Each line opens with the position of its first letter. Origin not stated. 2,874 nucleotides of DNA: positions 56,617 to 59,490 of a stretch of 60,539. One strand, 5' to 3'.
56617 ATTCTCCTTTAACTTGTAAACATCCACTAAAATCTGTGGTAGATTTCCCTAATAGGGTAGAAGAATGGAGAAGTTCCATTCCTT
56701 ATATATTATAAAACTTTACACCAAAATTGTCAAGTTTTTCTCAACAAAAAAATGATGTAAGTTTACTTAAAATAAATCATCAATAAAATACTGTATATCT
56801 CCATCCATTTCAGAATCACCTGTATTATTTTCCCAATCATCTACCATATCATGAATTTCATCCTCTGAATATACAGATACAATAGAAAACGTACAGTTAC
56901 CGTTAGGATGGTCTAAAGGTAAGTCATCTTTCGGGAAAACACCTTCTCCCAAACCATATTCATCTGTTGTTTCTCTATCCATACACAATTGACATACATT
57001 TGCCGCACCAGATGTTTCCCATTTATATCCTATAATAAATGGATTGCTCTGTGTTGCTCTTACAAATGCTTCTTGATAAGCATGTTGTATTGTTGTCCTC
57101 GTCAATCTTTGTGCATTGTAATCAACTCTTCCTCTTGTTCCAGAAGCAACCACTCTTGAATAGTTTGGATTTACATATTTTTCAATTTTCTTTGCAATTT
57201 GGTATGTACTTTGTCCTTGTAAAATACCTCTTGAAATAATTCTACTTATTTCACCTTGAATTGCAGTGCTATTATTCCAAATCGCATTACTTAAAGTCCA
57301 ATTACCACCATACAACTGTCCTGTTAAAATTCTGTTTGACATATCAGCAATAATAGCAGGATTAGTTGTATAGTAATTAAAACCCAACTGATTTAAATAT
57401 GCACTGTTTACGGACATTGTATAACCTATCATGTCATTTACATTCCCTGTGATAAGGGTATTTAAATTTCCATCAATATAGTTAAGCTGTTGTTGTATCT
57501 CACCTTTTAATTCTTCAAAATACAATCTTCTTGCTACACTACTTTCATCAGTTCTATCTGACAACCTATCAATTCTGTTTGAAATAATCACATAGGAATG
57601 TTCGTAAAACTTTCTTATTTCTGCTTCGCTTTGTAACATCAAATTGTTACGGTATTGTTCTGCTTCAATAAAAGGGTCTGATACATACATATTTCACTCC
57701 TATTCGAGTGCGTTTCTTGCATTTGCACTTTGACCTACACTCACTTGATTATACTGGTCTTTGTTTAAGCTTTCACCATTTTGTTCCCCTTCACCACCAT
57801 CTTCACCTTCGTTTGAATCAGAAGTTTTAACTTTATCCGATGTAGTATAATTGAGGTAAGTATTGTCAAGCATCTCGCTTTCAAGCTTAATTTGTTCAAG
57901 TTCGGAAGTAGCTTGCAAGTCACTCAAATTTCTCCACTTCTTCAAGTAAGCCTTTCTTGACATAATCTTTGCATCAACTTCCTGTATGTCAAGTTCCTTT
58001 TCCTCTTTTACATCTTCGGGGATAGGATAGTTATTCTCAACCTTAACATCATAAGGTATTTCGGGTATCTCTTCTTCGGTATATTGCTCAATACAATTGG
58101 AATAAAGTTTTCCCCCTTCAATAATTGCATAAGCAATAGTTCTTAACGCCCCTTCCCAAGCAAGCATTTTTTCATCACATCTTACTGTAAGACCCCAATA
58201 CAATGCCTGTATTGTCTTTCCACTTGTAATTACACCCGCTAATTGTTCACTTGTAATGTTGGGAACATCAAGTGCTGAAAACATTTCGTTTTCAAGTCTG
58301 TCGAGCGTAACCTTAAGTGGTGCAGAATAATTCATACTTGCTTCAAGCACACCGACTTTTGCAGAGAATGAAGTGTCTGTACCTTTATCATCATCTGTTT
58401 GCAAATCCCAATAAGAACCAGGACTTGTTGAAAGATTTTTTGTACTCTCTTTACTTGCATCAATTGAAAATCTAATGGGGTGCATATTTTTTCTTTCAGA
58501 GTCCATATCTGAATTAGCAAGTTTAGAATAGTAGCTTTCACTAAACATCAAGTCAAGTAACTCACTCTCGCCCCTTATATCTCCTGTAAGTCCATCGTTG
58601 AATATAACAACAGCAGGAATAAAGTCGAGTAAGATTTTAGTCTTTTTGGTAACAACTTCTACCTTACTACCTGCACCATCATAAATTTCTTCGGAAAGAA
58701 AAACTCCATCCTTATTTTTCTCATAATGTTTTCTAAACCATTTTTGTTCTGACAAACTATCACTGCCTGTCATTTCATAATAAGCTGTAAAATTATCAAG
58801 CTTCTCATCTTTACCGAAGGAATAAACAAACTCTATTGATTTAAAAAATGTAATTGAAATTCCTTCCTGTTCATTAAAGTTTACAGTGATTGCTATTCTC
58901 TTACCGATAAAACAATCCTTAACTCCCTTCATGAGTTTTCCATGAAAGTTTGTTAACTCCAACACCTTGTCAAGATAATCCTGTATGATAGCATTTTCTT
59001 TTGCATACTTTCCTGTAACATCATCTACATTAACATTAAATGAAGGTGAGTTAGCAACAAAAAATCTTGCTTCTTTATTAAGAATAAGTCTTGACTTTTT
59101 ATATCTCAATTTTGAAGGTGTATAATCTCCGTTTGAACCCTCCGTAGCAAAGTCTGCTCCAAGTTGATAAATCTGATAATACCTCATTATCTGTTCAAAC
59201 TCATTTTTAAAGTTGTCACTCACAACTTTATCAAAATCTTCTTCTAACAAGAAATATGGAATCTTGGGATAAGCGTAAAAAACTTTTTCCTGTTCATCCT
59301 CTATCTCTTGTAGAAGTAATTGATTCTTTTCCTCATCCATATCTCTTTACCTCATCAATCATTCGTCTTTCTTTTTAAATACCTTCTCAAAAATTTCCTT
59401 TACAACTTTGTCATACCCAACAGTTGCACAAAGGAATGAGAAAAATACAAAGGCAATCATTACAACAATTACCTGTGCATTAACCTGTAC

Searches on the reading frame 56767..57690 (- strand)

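Call 70: search_protein_families(library=phrogs, proteins=[window:56767-57690:-], max_evalue=0.00001)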
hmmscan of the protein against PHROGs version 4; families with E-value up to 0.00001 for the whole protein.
window:56767-57690:- (307 aa): 12 families
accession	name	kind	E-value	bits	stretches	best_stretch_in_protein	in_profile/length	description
phrog_1657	-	head and packaging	4.4e-53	181.8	1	9-296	21-323/337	head morphogenesis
phrog_21401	-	tail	2.8e-26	93.1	1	77-295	73-298/566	pilot protein for DNA ejection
phrog_4728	-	head and packaging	7e-23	82.2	1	47-296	91-331/591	head morphogenesis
phrog_115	-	head and packaging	1.7e-22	81.3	1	7-290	29-334/665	minor head protein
phrog_595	-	head and packaging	5.4e-22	79.8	1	49-278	92-302/513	head maturation protease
phrog_7625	-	head and packaging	3.8e-18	66.6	1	58-272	48-249/504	head morphogenesis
phrog_17987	-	head and packaging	1.6e-12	47.4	1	125-281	144-286/856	head maturation protease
phrog_241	-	head and packaging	8.6e-10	39.2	1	25-224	39-230/679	head morphogenesis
phrog_2841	-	head and packaging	2.4e-08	34.4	1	21-278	74-311/525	minor head protein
phrog_19443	-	head and packaging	3.3e-07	30.2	1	130-280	154-291/579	minor head protein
phrog_25879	-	head and packaging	1.2e-06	29.4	1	126-271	16-146/173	head morphogenesis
phrog_2468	-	head and packaging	1.5e-06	28.9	1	145-238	149-230/303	head morphogenesis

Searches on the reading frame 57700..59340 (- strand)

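Call 70: search_protein_families(library=phrogs, proteins=[window:57700-59340:-], max_evalue=0.00001)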
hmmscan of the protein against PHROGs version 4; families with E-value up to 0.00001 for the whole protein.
window:57700-59340:- (546 aa): 2 families
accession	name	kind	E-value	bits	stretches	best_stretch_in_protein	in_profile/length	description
phrog_64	-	head and packaging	2.3e-32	113.2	1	30-534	72-538/547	portal protein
phrog_533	-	head and packaging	1.3e-09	38.1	1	393-490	392-482/495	portal protein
